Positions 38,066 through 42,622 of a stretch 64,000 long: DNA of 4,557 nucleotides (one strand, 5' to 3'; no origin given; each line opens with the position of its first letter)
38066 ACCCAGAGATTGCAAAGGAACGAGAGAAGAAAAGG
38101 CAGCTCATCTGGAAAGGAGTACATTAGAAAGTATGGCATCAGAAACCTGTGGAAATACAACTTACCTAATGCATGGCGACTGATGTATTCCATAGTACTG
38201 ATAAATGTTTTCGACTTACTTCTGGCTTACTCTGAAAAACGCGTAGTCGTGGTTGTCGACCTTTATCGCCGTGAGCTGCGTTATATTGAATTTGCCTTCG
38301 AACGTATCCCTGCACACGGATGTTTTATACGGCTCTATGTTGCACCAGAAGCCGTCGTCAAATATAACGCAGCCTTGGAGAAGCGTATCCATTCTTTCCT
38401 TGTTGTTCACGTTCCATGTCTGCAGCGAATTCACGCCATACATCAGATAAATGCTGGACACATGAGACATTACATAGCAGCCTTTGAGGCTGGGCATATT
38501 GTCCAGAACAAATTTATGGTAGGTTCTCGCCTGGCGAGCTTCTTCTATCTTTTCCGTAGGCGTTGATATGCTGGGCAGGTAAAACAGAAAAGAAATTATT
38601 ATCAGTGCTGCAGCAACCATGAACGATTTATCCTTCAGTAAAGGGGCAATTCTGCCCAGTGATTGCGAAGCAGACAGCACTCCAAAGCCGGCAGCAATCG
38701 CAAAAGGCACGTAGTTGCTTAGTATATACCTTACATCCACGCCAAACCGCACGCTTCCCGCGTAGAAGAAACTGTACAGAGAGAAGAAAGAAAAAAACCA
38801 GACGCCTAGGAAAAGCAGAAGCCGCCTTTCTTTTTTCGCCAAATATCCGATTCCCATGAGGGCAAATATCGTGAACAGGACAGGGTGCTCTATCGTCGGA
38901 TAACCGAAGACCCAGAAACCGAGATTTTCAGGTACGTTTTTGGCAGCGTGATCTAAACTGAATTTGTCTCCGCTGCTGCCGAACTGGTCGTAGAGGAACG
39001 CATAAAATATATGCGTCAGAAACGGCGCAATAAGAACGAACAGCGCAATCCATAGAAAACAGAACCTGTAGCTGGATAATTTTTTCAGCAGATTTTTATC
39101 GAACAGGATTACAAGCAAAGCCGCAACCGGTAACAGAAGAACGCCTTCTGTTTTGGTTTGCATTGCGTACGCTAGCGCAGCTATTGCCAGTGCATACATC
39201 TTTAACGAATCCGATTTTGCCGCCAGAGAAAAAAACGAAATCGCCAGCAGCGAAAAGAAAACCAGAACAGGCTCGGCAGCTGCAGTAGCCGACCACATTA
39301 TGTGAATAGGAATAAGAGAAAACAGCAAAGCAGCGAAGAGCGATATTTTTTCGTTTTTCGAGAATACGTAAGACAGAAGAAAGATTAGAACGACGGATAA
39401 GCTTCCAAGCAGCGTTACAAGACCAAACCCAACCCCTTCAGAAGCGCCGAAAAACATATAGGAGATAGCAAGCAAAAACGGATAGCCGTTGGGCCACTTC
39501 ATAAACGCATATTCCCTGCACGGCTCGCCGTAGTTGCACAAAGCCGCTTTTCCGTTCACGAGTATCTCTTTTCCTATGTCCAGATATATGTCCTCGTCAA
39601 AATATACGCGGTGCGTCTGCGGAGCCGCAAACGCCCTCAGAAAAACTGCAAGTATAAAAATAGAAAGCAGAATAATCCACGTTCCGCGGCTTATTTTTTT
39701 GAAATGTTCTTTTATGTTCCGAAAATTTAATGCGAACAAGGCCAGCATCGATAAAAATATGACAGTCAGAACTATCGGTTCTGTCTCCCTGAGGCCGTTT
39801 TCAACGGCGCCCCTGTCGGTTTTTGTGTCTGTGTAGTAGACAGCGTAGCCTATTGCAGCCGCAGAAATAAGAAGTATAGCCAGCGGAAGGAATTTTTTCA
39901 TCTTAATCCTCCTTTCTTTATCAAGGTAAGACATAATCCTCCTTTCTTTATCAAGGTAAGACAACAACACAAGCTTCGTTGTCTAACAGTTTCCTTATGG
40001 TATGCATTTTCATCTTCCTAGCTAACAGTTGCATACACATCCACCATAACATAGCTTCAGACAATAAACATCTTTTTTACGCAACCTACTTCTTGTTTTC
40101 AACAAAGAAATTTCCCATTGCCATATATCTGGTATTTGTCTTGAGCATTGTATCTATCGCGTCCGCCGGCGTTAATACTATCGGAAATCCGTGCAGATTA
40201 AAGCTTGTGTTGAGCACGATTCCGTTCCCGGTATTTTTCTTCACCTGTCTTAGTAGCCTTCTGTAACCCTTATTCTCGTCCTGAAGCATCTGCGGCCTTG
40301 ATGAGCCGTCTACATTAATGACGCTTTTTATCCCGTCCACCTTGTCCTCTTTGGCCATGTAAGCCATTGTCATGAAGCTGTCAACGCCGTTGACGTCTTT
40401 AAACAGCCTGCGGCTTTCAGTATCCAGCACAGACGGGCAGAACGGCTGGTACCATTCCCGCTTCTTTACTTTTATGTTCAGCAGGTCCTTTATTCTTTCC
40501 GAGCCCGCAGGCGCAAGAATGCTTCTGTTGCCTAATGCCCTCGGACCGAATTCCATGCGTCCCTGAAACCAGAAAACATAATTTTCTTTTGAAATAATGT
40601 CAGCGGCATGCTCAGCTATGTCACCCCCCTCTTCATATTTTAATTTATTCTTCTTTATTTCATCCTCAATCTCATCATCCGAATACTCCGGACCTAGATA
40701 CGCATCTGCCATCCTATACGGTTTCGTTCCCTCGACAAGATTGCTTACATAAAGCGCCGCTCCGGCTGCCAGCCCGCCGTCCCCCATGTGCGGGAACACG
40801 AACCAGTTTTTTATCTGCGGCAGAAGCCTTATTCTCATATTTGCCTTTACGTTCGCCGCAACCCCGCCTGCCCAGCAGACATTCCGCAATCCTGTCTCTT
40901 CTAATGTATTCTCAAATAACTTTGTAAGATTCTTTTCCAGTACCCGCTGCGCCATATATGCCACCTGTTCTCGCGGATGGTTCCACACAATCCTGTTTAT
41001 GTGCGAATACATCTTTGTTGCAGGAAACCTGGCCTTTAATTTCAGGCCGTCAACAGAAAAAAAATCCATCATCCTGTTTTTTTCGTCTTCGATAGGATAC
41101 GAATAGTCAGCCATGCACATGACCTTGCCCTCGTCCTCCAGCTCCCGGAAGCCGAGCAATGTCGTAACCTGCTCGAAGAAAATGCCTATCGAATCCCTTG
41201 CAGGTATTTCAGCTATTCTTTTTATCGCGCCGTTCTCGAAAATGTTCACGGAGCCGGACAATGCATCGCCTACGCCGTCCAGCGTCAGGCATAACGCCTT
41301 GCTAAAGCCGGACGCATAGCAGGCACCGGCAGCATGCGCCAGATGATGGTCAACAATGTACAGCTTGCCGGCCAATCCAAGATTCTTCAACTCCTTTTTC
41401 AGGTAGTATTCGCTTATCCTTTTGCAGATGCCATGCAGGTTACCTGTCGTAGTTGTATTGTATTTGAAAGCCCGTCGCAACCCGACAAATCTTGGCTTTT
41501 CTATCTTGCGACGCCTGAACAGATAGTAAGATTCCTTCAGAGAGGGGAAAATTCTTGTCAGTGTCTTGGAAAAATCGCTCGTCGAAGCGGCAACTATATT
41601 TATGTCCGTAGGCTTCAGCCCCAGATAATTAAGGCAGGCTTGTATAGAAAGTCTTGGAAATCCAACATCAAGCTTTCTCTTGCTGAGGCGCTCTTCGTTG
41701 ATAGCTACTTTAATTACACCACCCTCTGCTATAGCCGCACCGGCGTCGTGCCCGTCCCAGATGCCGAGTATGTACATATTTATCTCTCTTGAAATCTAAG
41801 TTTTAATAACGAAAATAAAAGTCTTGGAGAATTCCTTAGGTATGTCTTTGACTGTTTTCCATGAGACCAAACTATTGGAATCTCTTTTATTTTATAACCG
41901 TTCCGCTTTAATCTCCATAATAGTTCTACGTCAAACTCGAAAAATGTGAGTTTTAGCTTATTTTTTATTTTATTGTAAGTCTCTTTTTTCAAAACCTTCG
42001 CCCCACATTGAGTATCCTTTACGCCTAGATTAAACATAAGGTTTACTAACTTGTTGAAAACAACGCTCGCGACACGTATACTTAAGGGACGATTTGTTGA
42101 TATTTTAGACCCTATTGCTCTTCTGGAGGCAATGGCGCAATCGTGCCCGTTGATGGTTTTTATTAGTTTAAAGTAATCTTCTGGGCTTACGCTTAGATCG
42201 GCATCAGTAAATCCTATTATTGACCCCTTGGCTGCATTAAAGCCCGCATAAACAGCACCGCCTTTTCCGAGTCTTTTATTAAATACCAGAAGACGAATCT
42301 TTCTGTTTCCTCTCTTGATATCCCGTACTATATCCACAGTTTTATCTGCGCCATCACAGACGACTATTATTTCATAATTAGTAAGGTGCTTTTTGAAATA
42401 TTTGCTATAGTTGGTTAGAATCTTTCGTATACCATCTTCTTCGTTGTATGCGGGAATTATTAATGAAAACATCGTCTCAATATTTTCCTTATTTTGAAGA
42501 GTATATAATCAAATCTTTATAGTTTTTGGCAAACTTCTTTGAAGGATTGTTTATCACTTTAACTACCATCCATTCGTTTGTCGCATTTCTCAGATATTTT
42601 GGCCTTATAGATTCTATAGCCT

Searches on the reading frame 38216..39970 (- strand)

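Call 23: search_protein_families(library=pfam, proteins=[window:38216-39970:-])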
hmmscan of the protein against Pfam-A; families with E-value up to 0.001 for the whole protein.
window:38216-39970:- (584 aa): 2 families
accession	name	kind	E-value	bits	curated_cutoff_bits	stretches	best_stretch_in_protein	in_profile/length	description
PF13231.12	PMT_2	-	2.3e-12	47.9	26.1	1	162-317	5-157/160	Dolichyl-phosphate-mannose-protein mannosyltransferase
PF02366.24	PMT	-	6e-07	29.7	22.7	1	185-315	89-227/245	Dolichyl-phosphate-mannose-protein mannosyltransferase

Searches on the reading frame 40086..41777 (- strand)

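Call 23: search_protein_families(library=pfam, proteins=[window:40086-41777:-])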
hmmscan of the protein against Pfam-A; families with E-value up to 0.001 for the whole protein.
window:40086-41777:- (563 aa): 4 families
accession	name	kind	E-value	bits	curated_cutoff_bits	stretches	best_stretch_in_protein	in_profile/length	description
PF16861.10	Carbam_trans_C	-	1.8e-53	181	27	1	392-560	1-169/170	Carbamoyltransferase C-terminus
PF02543.21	Carbam_trans_N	-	1.6e-37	130.1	24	1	3-342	2-346/346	Carbamoyltransferase N-terminus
PF00814.31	TsaD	-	9.5e-06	25.9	24.8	1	138-317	83-238/264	tRNA N6-adenosine threonylcarbamoyltransferase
PF22521.2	HypF_C_2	-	0.00037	20.8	27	1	186-339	85-240/241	Carbamoyltransferase, Kae1-like Domain, second subdomain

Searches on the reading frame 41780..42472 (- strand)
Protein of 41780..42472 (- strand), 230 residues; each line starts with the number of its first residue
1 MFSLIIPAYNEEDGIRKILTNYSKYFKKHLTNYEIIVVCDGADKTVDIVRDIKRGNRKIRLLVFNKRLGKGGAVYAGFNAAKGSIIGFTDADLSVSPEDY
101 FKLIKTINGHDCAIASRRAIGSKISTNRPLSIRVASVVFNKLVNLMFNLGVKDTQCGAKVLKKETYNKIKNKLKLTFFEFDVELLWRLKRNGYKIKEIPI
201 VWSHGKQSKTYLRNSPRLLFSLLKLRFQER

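Call 59: search_protein_families(library=pfam, proteins=[window:41780-42472:-], max_evalue=0.001)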
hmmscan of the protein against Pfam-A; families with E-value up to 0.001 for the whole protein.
window:41780-42472:- (230 aa): 3 families
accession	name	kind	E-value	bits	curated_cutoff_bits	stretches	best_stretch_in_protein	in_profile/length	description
PF00535.33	Glycos_transf_2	-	4.1e-28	98.9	23.3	1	3-168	1-166/168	Glycosyl transferase family 2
PF13641.12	Glyco_tranf_2_3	-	7.1e-11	43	27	1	2-107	3-110/230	Glycosyltransferase like family 2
PF10111.15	Glyco_tranf_2_2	-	4.3e-07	30.1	27.3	1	3-108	1-107/276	Glycosyltransferase like family 2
